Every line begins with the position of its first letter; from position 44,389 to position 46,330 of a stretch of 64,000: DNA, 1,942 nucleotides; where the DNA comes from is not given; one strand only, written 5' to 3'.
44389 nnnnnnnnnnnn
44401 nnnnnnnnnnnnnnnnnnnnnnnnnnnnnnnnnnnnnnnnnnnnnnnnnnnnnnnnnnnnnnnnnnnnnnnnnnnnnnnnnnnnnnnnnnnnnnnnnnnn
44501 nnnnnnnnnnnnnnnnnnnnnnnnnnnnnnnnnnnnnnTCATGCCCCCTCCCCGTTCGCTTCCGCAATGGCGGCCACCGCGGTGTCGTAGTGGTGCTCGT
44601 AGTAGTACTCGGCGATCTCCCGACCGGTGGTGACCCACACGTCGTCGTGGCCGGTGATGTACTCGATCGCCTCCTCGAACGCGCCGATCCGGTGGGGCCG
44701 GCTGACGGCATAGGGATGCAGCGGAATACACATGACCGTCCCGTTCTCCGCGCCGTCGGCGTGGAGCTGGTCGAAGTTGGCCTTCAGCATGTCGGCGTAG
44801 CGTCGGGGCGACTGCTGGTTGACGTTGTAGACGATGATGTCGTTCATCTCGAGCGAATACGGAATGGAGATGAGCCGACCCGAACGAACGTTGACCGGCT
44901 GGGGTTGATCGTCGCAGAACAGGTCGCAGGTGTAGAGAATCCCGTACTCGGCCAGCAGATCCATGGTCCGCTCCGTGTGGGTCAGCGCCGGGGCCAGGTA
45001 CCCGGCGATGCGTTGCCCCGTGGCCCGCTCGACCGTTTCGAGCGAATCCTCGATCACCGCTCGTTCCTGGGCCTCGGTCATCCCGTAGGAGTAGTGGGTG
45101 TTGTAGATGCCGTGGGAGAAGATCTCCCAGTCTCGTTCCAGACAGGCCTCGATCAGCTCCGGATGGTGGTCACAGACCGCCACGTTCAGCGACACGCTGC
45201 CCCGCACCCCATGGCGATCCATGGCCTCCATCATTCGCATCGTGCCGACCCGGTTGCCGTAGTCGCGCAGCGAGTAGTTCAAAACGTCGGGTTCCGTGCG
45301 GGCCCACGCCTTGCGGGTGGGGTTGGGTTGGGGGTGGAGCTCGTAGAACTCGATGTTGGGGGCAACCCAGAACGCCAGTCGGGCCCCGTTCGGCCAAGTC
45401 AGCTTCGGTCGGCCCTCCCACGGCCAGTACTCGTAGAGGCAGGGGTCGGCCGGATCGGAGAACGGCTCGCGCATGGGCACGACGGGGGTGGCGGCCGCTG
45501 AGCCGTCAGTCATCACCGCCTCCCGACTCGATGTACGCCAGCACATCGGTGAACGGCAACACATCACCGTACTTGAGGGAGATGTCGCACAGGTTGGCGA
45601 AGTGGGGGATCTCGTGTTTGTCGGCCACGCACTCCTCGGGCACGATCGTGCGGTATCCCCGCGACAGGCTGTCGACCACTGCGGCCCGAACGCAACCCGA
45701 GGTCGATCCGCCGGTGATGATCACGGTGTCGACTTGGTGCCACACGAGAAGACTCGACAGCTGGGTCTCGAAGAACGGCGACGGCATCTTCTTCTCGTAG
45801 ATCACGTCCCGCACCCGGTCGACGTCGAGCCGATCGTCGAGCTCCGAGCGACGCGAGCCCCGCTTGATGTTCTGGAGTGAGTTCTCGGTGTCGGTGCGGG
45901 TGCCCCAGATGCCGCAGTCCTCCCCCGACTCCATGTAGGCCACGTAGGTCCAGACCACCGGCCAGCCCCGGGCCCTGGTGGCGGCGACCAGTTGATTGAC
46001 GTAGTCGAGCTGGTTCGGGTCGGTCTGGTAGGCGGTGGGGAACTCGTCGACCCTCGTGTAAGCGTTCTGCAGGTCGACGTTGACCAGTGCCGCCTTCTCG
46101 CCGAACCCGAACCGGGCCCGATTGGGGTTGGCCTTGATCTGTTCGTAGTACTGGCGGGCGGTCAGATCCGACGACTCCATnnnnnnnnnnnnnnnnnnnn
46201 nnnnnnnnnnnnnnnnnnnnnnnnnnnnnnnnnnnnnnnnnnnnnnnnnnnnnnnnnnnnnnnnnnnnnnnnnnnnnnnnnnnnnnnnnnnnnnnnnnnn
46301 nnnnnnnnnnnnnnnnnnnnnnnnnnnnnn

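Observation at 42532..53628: Twelve-gene IclR-headed orphan catabolic operon with an unusual enzyme set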

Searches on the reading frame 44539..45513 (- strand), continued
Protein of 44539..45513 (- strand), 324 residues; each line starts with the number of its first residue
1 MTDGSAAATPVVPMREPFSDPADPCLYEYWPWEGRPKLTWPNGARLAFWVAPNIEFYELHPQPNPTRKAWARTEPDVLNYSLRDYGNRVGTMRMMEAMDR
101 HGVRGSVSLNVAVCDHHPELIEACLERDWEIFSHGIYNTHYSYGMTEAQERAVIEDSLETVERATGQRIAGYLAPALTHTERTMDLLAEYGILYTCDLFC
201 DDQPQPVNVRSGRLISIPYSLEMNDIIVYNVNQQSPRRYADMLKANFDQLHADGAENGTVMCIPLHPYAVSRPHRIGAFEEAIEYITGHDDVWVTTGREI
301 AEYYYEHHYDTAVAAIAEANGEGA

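Call 74: get_annotated_region(hit=H3, flank=9000)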
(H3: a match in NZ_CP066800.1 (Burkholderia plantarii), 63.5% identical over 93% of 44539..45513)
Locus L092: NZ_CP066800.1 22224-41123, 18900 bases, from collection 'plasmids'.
description: Burkholderia plantarii strain KACC 18964 plasmid p1, complete sequence
organism: Burkholderia plantarii (NCBI taxid 41899)
taxonomy: Bacteria; Pseudomonadota; Betaproteobacteria; Burkholderiales; Burkholderiaceae; Burkholderia; Burkholderia plantarii
host: -; source: Oryza sativa,cell culture; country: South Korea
typing (MOB-suite, as given by PLSDB): conjugative; replicon rep_cluster_382; relaxase MOBF; mating-pair formation MPF_F
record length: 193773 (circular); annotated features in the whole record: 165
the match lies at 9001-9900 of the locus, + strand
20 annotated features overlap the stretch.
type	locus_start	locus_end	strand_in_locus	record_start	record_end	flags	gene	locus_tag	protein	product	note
CDS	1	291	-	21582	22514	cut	-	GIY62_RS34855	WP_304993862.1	FAD-binding protein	-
CDS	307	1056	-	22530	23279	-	-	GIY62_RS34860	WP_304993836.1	electron transfer flavoprotein subunit beta/FixA family protein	-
CDS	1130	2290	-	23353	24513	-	-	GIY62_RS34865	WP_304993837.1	porin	-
CDS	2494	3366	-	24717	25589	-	-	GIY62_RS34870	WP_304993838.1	isocitrate lyase/PEP mutase family protein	-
CDS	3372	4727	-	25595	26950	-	-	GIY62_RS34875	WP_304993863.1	FAD-dependent oxidoreductase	-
CDS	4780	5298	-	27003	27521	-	-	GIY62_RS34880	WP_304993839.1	3-isopropylmalate dehydratase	-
CDS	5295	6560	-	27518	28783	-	-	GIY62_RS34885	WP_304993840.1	3-isopropylmalate dehydratase large subunit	-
CDS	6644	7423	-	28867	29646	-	-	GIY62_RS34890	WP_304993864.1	GntR family transcriptional regulator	-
CDS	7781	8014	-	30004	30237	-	-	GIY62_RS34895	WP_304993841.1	hypothetical protein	-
CDS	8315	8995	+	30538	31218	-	-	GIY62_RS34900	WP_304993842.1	isochorismatase family protein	-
CDS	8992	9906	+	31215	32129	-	-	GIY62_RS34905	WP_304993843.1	polysaccharide deacetylase family protein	-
CDS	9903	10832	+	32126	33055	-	-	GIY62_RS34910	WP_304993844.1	polysaccharide deacetylase family protein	-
CDS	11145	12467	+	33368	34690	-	-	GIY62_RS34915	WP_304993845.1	MFS transporter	GO:0055085 - transmembrane transport [Evidence IEA]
CDS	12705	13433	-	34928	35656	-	-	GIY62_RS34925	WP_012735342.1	IS6 family transposase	-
CDS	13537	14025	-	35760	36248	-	-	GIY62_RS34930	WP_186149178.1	RES family NAD+ phosphorylase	-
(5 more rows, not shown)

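Call 75: get_annotated_region(hit=H10, flank=9000)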
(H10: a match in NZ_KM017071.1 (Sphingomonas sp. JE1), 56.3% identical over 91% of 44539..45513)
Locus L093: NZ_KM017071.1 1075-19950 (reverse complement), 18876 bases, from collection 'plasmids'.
description: Sphingomonas sp. JE1 plasmid pJE1, complete sequence
organism: Sphingomonas sp. JE1 (NCBI taxid 1628059)
taxonomy: Bacteria; Pseudomonadota; Alphaproteobacteria; Sphingomonadales; Sphingomonadaceae; Sphingomonas; Sphingomonas sp. JE1
host: -; source: -; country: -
typing (MOB-suite, as given by PLSDB): mobilizable; relaxase MOBP
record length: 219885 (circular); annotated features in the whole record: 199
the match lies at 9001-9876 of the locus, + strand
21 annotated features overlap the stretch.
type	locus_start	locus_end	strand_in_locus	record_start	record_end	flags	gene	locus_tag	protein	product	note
CDS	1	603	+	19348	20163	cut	-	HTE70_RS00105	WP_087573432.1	cupin domain-containing protein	-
CDS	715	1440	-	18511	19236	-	-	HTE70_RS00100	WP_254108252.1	DUF3108 domain-containing protein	-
CDS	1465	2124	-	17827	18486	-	-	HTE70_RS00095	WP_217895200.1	hypothetical protein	-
CDS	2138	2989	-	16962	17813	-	-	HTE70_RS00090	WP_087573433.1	alpha/beta hydrolase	-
CDS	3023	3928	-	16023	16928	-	-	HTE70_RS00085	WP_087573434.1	hypothetical protein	-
CDS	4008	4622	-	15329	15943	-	leuD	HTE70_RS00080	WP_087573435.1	3-isopropylmalate dehydratase small subunit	GO:0009098 - leucine biosynthetic process [Evidence IEA]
CDS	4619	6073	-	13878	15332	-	-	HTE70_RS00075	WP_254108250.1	3-isopropylmalate dehydratase large subunit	-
CDS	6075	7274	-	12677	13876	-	-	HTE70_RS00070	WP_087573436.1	CaiB/BaiF CoA-transferase family protein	-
CDS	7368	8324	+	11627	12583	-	-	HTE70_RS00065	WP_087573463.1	hydroxymethylglutaryl-CoA lyase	-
CDS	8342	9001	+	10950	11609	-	-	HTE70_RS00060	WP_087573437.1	isochorismatase family protein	-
CDS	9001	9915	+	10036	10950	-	-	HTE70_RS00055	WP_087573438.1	polysaccharide deacetylase family protein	-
CDS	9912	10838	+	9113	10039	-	-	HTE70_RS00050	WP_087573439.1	polysaccharide deacetylase family protein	GO:0005975 - carbohydrate metabolic process [Evidence IEA]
CDS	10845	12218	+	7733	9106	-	leuC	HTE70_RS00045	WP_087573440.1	3-isopropylmalate dehydratase large subunit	GO:0009098 - leucine biosynthetic process [Evidence IEA]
CDS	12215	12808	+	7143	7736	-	leuD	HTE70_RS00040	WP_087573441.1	3-isopropylmalate dehydratase small subunit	GO:0009098 - leucine biosynthetic process [Evidence IEA]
CDS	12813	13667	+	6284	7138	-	-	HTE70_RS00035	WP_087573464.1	isocitrate lyase/PEP mutase family protein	-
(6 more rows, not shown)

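Call 84: search_protein_families(library=ncbifam, proteins=[L093:16609-17397:-], max_evalue=0.001)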
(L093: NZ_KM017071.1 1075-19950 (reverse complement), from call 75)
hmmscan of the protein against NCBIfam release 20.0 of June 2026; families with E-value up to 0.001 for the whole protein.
L093:16609-17397:- (262 aa): 1 family
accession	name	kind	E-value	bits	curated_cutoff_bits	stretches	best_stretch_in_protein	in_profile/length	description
NF005679.0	PRK07475.1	subfamily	8.2e-05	22.1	231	0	160-209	58-107/246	hypothetical protein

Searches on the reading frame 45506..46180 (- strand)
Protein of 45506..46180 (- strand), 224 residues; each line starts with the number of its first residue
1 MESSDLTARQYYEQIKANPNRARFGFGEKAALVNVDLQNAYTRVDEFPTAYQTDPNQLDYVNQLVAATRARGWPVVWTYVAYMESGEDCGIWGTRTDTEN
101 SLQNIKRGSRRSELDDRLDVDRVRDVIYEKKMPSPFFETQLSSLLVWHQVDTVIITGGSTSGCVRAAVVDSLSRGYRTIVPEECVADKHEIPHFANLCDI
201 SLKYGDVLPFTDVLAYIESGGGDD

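Call 5: search_protein_families(library=pfam, proteins=[window:45506-46180:-])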
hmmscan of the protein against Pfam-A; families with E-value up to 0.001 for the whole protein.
window:45506-46180:- (224 aa): 1 family
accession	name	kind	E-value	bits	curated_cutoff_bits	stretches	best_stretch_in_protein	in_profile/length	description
PF00857.26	Isochorismatase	-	5.4e-28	98.7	27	1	31-207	2-170/175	Isochorismatase domain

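Call 7: search_protein_families(library=ncbifam, proteins=[window:45506-46180:-], max_evalue=0.01)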
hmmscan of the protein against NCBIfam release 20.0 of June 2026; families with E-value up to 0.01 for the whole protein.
window:45506-46180:- (224 aa): 4 families
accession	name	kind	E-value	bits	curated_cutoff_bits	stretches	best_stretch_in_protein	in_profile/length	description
TIGR03614.1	RutB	equivalog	4.9e-09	36.1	377.95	1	16-186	3-187/226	pyrimidine utilization protein B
NF050097.1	BiurAmidohydBiuH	equivalog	3.2e-07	30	370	1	127-203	128-204/221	biuret amidohydrolase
NF008623.0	PRK11609.1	equivalog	1.8e-06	27.9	174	1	138-180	131-173/213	bifunctional nicotinamidase/pyrazinamidase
NF008517.0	PRK11440.1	equivalog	2.7e-05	24.2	195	1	29-209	8-180/188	hydrolase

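Call 18: search_solved_structures(query=window:45506-46180:-, max_evalue=0.001)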
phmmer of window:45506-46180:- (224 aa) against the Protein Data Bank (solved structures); distinct sequences matched with E-value up to 0.001: 17.
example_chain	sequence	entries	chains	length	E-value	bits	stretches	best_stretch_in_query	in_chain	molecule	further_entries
26st_A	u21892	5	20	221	4.6e-34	121.1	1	21-219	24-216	N-carbamoylsarcosine amidohydrolase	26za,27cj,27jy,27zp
4l07_A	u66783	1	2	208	8.5e-31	110.4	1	27-221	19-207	Hydrolase, isochorismatase family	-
4l08_B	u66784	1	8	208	1.6e-29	106.2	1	27-221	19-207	Hydrolase, isochorismatase family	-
1nba_A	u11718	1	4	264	2.7e-25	92.4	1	21-218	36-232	N-CARBAMOYLSARCOSINE AMIDOHYDROLASE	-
3ot4_A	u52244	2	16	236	7.5e-23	84.4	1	58-216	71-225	Putative isochorismatase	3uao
3eef_A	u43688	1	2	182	1.5e-09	40.9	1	31-189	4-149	N-carbamoylsarcosine amidase related protein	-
3oqp_A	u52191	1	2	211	3.1e-08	36.6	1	30-172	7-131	Putative isochorismatase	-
3hb7_A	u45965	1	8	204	3e-07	33.4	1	125-202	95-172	Isochorismatase hydrolase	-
8bkd_A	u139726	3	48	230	1.1e-06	31.5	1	17-195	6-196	Ureidoacrylate amidohydrolase RutB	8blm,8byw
3hu5_A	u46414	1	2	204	4.4e-06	29.6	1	30-188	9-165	Isochorismatase family protein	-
8bln_A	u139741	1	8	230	5.5e-06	29.2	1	18-195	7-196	Ureidoacrylate amidohydrolase RutB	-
3irv_A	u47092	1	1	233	1.3e-05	28.1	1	31-184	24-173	CYSTEINE HYDROLASE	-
8bll_A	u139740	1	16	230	2.8e-05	26.9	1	17-195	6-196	Ureidoacrylate amidohydrolase RutB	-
3txy_A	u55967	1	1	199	6e-05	25.8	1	30-219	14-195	Isochorismatase family protein family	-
3kl2_A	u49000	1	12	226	0.00013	24.8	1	114-196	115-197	Putative isochorismatase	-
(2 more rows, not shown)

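Call 79: search_solved_structures(query=window:45506-46180:-, max_evalue=1e-20, show_alignments=5)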
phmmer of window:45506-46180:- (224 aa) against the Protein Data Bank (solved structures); distinct sequences matched with E-value up to 1e-20: 5.
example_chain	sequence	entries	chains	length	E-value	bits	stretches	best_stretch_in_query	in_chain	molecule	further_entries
26st_A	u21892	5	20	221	4.6e-34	121.1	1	21-219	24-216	N-carbamoylsarcosine amidohydrolase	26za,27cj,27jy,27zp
4l07_A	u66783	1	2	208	8.5e-31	110.4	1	27-221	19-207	Hydrolase, isochorismatase family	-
4l08_B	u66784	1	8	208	1.6e-29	106.2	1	27-221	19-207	Hydrolase, isochorismatase family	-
1nba_A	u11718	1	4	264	2.7e-25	92.4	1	21-218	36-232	N-CARBAMOYLSARCOSINE AMIDOHYDROLASE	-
3ot4_A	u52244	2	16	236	7.5e-23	84.4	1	58-216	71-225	Putative isochorismatase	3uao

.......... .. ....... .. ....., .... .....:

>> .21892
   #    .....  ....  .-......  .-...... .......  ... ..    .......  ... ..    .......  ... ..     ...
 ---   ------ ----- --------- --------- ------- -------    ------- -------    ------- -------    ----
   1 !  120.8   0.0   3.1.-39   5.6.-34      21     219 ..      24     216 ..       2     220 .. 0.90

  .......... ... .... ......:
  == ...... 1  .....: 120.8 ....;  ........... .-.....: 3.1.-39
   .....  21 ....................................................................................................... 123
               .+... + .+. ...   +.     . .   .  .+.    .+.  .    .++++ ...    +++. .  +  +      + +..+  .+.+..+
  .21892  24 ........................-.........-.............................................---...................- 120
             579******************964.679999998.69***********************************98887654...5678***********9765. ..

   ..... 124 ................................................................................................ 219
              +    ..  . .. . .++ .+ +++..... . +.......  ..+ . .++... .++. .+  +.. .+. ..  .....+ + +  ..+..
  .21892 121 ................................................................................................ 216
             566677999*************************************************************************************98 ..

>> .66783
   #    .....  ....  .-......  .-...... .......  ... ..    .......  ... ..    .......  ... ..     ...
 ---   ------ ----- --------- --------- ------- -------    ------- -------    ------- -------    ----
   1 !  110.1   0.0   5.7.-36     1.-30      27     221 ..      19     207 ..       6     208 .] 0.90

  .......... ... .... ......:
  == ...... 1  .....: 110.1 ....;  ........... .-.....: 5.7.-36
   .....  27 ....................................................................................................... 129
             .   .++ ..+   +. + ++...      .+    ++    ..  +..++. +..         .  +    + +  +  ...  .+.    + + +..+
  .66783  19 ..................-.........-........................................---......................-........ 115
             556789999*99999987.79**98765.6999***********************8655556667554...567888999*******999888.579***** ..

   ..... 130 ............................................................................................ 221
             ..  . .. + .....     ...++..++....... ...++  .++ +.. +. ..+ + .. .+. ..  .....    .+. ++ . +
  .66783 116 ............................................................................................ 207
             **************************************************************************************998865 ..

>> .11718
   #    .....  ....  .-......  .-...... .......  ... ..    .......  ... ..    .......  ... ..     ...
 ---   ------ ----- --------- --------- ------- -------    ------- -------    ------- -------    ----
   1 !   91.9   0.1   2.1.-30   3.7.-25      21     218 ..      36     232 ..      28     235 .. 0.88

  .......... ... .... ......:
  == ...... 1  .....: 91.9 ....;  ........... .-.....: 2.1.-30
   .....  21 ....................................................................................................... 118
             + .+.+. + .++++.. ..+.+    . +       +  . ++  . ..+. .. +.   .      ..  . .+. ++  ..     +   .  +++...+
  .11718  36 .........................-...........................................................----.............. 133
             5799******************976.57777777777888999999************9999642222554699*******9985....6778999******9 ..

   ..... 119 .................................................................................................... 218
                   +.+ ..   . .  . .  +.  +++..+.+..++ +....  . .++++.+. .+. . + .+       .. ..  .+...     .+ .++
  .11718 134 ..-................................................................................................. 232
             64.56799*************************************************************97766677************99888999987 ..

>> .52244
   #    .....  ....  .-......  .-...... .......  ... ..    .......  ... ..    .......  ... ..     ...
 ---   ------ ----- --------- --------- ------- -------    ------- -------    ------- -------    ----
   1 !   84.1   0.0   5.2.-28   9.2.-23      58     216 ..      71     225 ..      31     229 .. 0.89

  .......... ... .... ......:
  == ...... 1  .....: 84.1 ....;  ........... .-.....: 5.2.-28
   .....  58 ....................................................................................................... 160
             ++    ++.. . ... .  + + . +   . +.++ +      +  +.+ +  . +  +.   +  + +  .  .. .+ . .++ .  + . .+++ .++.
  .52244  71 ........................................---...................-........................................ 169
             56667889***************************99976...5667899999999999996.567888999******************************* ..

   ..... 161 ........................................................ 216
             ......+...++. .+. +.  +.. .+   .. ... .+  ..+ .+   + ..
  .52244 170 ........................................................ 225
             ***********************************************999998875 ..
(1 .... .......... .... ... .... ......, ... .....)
